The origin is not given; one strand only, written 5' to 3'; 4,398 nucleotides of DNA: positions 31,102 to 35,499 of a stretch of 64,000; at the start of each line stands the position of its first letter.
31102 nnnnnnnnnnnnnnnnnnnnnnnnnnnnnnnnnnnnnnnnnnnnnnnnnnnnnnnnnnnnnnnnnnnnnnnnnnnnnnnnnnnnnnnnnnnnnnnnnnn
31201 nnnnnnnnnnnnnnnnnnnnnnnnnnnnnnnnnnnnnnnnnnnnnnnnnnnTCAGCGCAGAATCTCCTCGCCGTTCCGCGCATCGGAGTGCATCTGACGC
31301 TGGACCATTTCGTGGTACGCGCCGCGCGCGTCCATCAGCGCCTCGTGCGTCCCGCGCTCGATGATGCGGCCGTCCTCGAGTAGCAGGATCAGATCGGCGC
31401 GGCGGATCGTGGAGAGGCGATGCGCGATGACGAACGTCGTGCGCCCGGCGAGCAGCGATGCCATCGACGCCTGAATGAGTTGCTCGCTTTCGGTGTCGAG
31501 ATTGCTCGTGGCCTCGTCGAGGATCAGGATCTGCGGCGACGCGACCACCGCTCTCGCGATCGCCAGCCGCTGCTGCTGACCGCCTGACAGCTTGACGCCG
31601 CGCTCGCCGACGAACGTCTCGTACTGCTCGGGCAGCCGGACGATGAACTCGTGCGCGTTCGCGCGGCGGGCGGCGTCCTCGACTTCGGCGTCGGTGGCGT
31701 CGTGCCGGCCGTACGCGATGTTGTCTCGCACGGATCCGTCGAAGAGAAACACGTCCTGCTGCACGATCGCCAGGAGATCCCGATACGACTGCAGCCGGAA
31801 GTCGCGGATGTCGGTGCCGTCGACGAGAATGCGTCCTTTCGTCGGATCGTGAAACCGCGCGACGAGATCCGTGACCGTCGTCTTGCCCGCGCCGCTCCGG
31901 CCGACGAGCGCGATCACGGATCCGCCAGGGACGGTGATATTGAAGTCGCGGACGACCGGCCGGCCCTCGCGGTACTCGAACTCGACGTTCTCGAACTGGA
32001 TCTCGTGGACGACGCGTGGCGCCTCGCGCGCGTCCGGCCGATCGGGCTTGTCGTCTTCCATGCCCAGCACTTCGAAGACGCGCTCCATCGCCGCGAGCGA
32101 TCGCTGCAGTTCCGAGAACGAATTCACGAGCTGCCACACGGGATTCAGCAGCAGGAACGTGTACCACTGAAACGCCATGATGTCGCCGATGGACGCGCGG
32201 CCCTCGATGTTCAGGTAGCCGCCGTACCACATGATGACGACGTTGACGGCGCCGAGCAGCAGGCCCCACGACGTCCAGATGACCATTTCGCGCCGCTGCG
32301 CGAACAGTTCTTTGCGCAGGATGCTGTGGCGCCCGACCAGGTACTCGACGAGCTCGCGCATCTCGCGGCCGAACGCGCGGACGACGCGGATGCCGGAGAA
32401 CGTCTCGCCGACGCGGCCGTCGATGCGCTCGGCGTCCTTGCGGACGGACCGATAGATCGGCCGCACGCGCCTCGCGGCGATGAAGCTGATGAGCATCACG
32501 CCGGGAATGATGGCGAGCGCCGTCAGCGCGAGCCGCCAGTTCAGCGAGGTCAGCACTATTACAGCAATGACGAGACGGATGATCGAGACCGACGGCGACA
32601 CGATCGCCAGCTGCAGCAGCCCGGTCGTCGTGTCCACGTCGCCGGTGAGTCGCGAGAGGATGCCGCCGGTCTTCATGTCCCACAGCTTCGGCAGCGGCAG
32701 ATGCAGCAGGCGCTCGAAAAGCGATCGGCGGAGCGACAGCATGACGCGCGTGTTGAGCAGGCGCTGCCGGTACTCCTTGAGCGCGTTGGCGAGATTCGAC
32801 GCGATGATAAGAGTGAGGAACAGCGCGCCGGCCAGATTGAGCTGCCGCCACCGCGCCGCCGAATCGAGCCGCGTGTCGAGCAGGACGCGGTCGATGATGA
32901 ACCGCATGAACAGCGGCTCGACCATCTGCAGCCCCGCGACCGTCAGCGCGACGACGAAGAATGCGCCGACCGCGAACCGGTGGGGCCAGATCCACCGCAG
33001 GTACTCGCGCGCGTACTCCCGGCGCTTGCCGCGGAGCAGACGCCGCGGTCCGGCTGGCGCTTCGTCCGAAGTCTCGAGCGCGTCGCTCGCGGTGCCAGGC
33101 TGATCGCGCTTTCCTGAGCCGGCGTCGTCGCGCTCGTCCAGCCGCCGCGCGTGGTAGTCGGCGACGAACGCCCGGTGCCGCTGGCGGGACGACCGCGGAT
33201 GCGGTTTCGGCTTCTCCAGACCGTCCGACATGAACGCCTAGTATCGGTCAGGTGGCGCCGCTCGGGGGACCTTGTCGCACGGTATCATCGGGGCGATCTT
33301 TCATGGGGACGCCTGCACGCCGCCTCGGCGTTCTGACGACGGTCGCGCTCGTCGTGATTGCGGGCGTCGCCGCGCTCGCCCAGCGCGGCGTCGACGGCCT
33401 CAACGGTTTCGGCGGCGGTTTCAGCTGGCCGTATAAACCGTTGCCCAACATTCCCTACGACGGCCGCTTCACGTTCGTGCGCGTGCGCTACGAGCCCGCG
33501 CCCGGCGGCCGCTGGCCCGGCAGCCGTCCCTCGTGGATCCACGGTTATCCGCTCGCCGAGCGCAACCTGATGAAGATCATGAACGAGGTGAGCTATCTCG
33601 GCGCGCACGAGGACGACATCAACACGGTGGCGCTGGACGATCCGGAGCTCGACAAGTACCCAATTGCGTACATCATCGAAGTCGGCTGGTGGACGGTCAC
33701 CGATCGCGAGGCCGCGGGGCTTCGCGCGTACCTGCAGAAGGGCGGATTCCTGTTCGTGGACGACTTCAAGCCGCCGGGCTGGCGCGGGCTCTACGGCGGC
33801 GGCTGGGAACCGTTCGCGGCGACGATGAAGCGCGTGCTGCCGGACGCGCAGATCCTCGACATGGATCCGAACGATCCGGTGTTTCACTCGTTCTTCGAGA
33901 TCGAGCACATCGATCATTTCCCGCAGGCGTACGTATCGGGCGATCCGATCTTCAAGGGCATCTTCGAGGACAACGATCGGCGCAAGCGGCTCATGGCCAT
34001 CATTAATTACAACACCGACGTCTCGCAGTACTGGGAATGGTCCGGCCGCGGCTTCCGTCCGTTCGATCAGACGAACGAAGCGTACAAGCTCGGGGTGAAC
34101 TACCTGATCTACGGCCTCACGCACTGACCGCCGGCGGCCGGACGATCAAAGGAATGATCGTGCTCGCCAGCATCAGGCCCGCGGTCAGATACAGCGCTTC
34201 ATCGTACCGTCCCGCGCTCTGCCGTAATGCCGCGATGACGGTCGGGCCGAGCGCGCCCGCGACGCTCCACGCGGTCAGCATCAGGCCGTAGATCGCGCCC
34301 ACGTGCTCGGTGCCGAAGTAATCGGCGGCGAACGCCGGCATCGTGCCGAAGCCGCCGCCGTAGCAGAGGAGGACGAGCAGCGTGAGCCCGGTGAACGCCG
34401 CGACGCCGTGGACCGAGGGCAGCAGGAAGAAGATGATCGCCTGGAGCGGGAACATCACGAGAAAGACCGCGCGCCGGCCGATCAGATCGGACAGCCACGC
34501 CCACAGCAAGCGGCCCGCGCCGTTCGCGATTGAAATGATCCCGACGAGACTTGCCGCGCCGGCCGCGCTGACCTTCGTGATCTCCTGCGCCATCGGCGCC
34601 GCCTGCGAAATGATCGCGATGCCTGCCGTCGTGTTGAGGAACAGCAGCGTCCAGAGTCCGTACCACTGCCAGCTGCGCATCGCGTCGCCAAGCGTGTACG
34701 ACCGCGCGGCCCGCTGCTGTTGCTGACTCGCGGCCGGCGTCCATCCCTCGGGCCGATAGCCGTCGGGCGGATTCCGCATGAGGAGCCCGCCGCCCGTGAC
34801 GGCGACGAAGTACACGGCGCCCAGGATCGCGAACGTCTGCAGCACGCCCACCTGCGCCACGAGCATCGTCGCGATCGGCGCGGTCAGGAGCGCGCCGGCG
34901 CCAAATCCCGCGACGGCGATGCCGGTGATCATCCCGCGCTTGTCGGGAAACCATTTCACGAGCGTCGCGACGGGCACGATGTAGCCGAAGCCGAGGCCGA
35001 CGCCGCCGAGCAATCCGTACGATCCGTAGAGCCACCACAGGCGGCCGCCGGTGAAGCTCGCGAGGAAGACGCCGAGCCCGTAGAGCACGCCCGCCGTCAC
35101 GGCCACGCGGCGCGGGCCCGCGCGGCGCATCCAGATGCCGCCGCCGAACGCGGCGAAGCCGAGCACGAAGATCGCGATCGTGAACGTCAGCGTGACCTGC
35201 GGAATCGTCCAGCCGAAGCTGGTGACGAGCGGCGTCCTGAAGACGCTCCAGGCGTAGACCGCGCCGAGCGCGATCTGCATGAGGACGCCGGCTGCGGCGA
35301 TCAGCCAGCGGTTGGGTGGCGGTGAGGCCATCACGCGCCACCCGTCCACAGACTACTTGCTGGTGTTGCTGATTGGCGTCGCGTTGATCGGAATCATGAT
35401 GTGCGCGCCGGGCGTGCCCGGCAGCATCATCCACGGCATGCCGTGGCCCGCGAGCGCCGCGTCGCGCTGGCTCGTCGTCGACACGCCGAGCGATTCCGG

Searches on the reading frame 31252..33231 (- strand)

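Call 15: search_protein_families(library=pfam, proteins=[window:31252-33231:-], max_evalue=0.01)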
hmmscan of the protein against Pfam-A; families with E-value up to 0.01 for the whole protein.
window:31252-33231:- (659 aa): 7 families
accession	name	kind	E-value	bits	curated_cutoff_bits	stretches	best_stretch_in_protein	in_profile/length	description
PF00664.28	ABC_membrane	-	5.4e-36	125.1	28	1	90-365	3-274/274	ABC transporter transmembrane region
PF00005.33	ABC_tran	-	2.3e-31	109.6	25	1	428-576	2-137/137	ABC transporter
PF13521.12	AAA_28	-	0.0017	19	27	0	482-537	64-120/164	AAA domain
PF02463.25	SMC_N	-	0.0019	18.1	40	0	547-614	136-207/220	RecF/RecN/SMC N terminal domain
PF13191.12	AAA_16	-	0.0022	18.9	32.6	1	437-591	24-157/167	AAA ATPase domain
PF13401.12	AAA_22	-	0.0023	18.7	27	0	438-502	6-33/130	AAA domain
PF06414.18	Zeta_toxin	-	0.0027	17.6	22.3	1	439-478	18-57/199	Zeta toxin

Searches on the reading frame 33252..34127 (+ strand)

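Call 15: search_protein_families(library=pfam, proteins=[window:33252-34127:+], max_evalue=0.01)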
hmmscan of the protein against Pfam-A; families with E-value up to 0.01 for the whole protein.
window:33252-34127:+ (291 aa): 1 family
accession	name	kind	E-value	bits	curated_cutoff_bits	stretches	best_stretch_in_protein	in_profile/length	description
PF13709.12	DUF4159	-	1.1e-41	143.1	25.9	1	75-289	2-202/202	Domain of unknown function (DUF4159)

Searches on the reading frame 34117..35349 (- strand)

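Call 15: search_protein_families(library=pfam, proteins=[window:34117-35349:-], max_evalue=0.01)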
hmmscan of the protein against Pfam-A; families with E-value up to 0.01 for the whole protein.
window:34117-35349:- (410 aa): 1 family
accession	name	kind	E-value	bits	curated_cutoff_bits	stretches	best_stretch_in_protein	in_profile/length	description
PF07690.21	MFS_1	-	1.3e-33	116.8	33.4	2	27-242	9-217/347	Major Facilitator Superfamily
